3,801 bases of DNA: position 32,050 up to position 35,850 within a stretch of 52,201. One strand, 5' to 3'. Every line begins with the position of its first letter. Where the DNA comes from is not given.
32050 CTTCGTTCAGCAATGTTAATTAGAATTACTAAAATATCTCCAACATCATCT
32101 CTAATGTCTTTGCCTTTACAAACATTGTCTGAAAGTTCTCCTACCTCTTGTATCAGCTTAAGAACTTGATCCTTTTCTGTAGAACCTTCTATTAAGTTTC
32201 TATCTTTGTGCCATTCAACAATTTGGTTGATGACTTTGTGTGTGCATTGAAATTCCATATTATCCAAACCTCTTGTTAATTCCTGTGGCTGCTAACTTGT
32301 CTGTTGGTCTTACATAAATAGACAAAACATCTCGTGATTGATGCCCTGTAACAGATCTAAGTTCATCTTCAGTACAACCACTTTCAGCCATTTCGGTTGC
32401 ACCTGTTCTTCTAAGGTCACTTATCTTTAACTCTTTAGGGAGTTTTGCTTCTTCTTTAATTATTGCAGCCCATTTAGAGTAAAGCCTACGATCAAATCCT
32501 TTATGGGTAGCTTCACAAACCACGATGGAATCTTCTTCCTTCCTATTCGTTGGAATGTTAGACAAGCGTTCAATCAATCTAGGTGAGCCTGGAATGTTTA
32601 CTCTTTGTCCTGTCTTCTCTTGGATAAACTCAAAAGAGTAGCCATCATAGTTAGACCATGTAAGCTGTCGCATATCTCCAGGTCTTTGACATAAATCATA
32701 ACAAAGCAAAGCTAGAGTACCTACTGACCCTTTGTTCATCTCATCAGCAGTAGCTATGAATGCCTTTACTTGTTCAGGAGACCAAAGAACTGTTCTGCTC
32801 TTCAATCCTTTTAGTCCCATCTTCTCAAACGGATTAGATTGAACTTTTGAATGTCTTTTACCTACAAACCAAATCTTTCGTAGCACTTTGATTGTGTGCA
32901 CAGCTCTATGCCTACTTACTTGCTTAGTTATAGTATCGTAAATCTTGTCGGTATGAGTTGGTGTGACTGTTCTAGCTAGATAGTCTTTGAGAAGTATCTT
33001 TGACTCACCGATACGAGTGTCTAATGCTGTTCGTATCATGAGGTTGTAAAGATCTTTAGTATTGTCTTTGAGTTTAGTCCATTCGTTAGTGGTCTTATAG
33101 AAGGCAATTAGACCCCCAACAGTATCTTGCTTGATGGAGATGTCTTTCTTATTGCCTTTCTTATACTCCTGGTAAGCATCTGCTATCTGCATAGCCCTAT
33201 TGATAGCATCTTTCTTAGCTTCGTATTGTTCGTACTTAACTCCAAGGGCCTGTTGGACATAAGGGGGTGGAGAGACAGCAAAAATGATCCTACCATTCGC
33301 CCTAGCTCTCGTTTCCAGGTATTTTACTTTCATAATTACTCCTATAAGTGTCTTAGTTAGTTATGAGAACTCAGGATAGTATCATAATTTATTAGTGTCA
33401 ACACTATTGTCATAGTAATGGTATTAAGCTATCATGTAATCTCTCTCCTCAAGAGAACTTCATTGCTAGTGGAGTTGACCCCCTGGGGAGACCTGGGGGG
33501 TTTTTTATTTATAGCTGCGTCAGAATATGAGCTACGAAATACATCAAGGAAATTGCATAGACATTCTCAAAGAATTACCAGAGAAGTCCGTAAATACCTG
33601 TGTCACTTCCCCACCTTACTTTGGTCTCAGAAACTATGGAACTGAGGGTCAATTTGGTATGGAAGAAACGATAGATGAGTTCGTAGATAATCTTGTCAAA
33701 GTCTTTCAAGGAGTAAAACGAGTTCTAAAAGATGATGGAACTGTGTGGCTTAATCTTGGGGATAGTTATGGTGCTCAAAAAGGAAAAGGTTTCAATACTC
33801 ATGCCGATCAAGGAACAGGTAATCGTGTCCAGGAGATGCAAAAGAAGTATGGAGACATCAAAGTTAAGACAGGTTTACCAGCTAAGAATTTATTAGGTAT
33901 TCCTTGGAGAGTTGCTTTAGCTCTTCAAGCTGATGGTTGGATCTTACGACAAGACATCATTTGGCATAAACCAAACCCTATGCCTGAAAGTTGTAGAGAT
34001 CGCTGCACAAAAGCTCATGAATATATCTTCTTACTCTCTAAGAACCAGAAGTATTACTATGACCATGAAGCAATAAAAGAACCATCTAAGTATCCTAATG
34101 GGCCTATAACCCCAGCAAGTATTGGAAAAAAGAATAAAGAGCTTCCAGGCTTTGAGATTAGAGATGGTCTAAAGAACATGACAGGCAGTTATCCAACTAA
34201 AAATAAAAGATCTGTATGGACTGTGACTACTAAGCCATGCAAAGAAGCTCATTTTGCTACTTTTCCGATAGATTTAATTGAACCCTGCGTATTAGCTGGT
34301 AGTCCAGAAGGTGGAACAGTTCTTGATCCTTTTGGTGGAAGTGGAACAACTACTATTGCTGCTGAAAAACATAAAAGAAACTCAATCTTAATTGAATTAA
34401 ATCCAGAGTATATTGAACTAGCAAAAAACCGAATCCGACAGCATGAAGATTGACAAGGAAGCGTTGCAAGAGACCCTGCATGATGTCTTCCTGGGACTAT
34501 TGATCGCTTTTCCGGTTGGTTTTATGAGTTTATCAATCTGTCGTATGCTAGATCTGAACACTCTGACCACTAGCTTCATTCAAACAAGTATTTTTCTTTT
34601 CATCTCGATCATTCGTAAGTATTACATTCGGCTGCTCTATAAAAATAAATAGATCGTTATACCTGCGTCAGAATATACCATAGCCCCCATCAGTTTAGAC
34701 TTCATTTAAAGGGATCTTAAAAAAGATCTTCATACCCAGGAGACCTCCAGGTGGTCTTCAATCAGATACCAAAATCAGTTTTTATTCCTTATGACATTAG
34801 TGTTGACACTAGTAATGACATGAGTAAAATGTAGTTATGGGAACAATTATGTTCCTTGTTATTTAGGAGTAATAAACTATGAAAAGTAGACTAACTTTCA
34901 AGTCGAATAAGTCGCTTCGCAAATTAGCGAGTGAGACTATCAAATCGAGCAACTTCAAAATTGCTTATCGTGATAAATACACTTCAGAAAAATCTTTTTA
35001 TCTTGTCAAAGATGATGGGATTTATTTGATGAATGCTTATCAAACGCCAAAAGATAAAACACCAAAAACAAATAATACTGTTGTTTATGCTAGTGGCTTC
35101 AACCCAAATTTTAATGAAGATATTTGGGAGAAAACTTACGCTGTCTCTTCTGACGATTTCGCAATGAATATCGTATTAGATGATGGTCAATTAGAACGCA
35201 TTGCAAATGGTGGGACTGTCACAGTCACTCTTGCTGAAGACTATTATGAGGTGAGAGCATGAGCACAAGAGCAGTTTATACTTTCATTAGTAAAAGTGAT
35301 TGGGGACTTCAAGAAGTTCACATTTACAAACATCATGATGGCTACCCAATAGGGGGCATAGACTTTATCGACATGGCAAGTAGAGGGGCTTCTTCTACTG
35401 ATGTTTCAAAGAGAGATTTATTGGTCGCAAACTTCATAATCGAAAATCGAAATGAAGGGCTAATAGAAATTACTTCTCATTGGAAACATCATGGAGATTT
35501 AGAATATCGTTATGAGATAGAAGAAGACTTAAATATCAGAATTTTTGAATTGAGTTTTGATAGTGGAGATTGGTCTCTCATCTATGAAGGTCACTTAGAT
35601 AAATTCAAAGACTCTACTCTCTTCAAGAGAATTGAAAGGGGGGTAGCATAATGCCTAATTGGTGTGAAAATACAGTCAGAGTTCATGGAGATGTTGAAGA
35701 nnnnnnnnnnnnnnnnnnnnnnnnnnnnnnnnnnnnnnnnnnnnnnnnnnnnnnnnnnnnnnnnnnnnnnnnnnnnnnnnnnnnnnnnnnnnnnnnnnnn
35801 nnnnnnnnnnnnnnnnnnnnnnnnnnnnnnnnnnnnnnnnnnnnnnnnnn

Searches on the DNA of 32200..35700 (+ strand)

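Call 8: search_dna_similar(query=window:32200-35700:+, collection=phages, mode=distant, max_rows=30)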
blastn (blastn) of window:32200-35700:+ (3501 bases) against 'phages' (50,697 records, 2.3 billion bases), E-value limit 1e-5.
Records with a match: 65; places in all: 65; records where one place covers at least 80% of the query: 0.
Best place of each record, by identity: 80-90% 2; 60-80% 63.
By first word of the organism name: Prochlorococcus 20; Cyanophage 8; Marine 7; Pseudomonas 7; Dickeya 6; Serratia 5; Synechococcus 4; Salicola 2; Mycobacterium 2; Acinetobacter 1; and 3 more.
By host as written in the record: - 13; Prochlorococcus sp. NATL2A 4; Synechococcus sp. WH8102 4; Prochlorococcus sp. NATL1A 4; Prochlorococcus sp. MED4 4; Dickeya solani MK10 4; Prochlorococcus NATL2A 3; Prochlorococcus marinus NATL2A 3; and 16 more.
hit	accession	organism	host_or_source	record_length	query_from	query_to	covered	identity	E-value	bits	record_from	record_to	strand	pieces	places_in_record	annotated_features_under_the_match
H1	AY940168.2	Prochlorococcus phage P-SSM4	Prochlorococcus sp. NATL2A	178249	1349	1891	16%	65.7%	9e-21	110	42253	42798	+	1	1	dam: DNA adenine methylase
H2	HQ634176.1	Cyanophage P-RSM3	Prochlorococcus NATL2A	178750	1349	1891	16%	65.7%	9e-21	110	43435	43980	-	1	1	cytosine methyltransferase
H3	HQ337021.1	Prochlorococcus phage P-SSM3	Prochlorococcus marinus NATL2A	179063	1349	1891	16%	65.7%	9e-21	110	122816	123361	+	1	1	cytosine methyltransferase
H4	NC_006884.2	Prochlorococcus phage P-SSM4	Prochlorococcus sp. NATL2A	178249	1349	1891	16%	65.7%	9e-21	110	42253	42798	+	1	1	dam: site-specific DNA-methyltransferase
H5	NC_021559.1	Prochlorococcus phage P-SSM3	Prochlorococcus marinus NATL2A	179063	1349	1891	16%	65.7%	9e-21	110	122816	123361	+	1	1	site-specific DNA-methyltransferase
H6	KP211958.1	Cyanophage P-TIM40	Prochlorococcus sp. NATL2A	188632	1662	2151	14%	66.7%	7e-22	113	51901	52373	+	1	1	DNA methyl transferase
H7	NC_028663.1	Cyanophage P-TIM40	Prochlorococcus sp. NATL2A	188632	1662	2151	14%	66.7%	7e-22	113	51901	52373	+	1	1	site-specific DNA-methyltransferase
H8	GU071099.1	Prochlorococcus phage P-RSM4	Prochlorococcus sp. MIT9303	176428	1685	2151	13%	69.5%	3e-39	170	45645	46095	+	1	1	dam: DNA adenine methylase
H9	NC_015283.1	Prochlorococcus phage P-RSM4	Prochlorococcus sp. MIT9303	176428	1685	2151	13%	69.5%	3e-39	170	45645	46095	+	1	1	dam: DNA methyltransferase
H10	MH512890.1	Cyanophage S-TIM4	Synechococcus sp. WH8102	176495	1685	2151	13%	69.0%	4e-38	167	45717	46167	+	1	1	dam: DNA adenine methylase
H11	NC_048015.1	Cyanophage S-TIM4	Synechococcus sp. WH8102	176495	1685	2151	13%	69.0%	4e-38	167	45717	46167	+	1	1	dam: DNA methyltransferase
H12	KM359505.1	Prochlorococcus phage P-TIM68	Prochlorococcus sp. MIT9515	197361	1685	2156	13%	67.6%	1e-30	142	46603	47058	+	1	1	putative methylase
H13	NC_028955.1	Prochlorococcus phage P-TIM68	Prochlorococcus sp. MIT9515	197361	1685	2156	13%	67.6%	1e-30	142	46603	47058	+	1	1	putative methylase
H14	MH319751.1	Marine virus AG-345-F15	single cell amplified by WGA-X; seawater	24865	1697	2157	13%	66.1%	2e-21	111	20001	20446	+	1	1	record has no annotation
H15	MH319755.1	Marine virus AG-345-L05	single cell amplified by WGA-X; seawater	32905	1685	2157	11%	72.5%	1e-30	208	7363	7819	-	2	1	record has no annotation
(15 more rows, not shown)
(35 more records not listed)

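Call 41: search_rna_families(source=window, start=33300, end=34900, threshold=evalue, max_evalue=10)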
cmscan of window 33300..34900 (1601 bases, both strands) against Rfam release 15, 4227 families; matches with E-value up to 10: 5.
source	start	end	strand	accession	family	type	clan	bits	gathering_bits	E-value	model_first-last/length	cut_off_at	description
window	33440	33508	+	RF02837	anti-hemB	Gene; sRNA;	-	21.6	49.5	0.031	1-81/81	no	Burkholderia RNA 7 (anti-hemB)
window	34125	34262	-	RF00638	MIR159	Gene; miRNA;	-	16.9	74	0.7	1-196/196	no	MIR159 microRNA precursor family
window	33442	33508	+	RF02278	Betaproteobacteria_toxic_sRNA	Gene; sRNA;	-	15.9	50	4.4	1-64/64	no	Betaproteobacteria toxic small RNA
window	34789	34831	+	RF03012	Mu-gpT-DE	Gene; sRNA;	-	15.7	49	1.9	1-53/53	no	Mu-gpT-DE RNA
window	33428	33510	-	RF01880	Xist_exon1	Gene; lncRNA;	-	13.6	50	1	1-85/85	no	X-chromosome inactivation gene exon 1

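Call 53: search_rna_families(sources=[L025, L027, L028, L041, L047, L054, L063, L052, L057], threshold=evalue, max_evalue=1)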
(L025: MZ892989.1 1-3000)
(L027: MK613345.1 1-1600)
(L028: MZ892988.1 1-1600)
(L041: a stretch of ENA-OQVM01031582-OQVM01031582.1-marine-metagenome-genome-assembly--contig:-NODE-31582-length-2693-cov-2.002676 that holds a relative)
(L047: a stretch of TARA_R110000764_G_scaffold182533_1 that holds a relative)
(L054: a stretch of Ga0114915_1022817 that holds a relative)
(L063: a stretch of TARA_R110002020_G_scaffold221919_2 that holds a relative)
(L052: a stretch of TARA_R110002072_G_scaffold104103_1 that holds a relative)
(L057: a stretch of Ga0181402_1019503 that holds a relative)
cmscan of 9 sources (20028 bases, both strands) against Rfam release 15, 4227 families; matches with E-value up to 1: 4.
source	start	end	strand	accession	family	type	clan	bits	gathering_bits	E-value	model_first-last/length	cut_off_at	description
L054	1880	2018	+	RF02194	HPnc0260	Gene; antisense;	-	38.7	59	0.36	1-156/156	no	Bacterial antisense RNA HPnc0260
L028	239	308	-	RF02837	anti-hemB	Gene; sRNA;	-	22.5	49.5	0.21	1-81/81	no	Burkholderia RNA 7 (anti-hemB)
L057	1161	1228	-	RF02837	anti-hemB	Gene; sRNA;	-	22.3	49.5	0.23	1-81/81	no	Burkholderia RNA 7 (anti-hemB)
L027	256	323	-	RF02837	anti-hemB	Gene; sRNA;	-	21.9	49.5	0.31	1-81/81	no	Burkholderia RNA 7 (anti-hemB)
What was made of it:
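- On Rfam sRNA families (RF02837 anti-hemB; RF02278 toxic sRNA): Scores were 21.6-22.5 bits against 49.5 needed, and 15.9 against 50 (calls 41, 53).
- Closest known: Phage regulatory RNAs. Different: It scores 21.6-22.5 bits against anti-hemB, where 49.5 bits are needed (calls 41, 53).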

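Call 65: build_rna_model(alignment_id=A2, structure=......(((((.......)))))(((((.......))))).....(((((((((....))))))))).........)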
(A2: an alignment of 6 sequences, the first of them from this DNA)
Model R1 built from alignment A2 (6 sequences, 76 columns); structure: as given.
model positions 75; base pairs 19; branch points 2; effective number of sequences 1.59; information 0.753 bits per position. Calibrated on 0.2 Mb of random sequence (short: E-values are rough).
structure used (alignment columns):
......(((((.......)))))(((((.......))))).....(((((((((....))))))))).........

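Call 66: search_with_rna_model(model_id=R1, sources=[window, L001, L002, L004, L005, L006, L007, L008, L010, L011, L012, L013, L014, L016, L018, L019, L025, L027, L028, L029, L032, L034, L039, L040, L043, L047, L049, L050, L052, L053, L054, L055, L057, L059, L062, L063, L064, L066, L067, L100], max_evalue=1, make_alignment=true)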
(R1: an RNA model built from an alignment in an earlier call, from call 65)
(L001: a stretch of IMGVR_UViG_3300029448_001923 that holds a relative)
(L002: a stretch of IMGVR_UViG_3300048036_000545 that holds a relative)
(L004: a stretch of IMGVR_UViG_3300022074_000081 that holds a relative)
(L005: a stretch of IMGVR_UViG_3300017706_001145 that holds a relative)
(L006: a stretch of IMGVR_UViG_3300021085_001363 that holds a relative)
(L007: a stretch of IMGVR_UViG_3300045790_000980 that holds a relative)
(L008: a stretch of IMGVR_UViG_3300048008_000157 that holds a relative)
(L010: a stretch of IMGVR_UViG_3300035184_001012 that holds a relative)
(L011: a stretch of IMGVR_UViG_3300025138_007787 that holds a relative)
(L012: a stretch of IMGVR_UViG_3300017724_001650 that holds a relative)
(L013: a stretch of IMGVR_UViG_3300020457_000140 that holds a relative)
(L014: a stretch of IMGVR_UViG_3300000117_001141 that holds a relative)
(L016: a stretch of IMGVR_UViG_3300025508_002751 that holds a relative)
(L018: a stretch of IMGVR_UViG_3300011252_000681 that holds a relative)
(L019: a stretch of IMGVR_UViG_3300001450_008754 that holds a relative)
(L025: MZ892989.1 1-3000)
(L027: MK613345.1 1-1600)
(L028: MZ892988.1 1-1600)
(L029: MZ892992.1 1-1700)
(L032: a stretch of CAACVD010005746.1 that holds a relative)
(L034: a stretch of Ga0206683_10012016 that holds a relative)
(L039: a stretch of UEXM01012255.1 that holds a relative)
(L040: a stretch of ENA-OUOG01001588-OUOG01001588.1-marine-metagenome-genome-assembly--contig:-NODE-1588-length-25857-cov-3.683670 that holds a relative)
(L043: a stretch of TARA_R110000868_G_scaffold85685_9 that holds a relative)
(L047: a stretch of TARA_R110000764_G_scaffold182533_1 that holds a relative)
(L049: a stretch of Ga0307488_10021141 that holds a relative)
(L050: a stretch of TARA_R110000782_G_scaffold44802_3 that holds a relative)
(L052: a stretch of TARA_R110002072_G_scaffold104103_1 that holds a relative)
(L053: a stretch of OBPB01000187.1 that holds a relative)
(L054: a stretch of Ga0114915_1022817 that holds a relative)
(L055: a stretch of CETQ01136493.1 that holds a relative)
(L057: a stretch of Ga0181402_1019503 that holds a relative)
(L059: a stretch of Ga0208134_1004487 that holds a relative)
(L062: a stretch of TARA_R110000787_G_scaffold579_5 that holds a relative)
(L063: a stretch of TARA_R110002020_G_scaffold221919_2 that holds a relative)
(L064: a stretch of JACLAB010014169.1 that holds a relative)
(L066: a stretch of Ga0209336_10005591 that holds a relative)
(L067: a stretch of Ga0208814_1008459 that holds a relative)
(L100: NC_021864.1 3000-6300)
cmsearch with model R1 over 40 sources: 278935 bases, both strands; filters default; matches with E-value up to 1: 27.
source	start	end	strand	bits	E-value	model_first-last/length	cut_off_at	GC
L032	1506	1580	-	104.3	3.2e-22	1-75/75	no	0.44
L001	1767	1841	-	104.3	3.2e-22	1-75/75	no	0.44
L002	906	980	-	104.1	3.5e-22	1-75/75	no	0.45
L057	1160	1234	-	104.1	3.5e-22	1-75/75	no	0.45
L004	315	390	-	101.1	1.8e-21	1-75/75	no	0.42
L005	2619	2694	-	101.1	1.8e-21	1-75/75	no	0.42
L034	1727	1801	-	93.2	1.3e-19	1-75/75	no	0.49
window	33436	33509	+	86.7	4.6e-18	1-75/75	no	0.49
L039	1213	1299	-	43.1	1e-07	1-75/75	no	0.4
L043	694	795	-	41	3.2e-07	1-75/75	no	0.51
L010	1379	1479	-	36.5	4e-06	1-75/75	no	0.5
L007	63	166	-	36.3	4.4e-06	1-75/75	no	0.52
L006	1622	1721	-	35.2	7.7e-06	1-75/75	no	0.48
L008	2098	2197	-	35.2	7.7e-06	1-75/75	no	0.48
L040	2218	2323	-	27.2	0.00062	1-75/75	no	0.54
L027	255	329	-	23.5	0.0047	1-75/75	no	0.43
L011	631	705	-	22.7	0.0073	1-75/75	no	0.48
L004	6919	6995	+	18.3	0.079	1-75/75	no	0.39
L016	4169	4209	+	15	0.49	1-75/75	no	0.46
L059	4828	4868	+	15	0.49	1-75/75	no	0.46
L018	9962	10056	-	15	0.49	1-75/75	no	0.38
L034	1773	1853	+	14.8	0.55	1-75/75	no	0.36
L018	942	1029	-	14.2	0.75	1-75/75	no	0.27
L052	155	233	-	14.1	0.78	1-75/75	no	0.47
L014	4453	4535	-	14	0.83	1-75/75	no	0.42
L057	1107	1199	+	13.7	0.98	1-75/75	no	0.42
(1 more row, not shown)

Alignment A3: 27 matches aligned to the model, 168 columns, each read 5' to 3' on its own strand. Consensus structure (alignment columns), stored with it:
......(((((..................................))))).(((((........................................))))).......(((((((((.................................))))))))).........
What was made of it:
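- It also finds hits with E < 0.01 upstream of integrase in 16 other loci, including CRP-3 (call 66).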
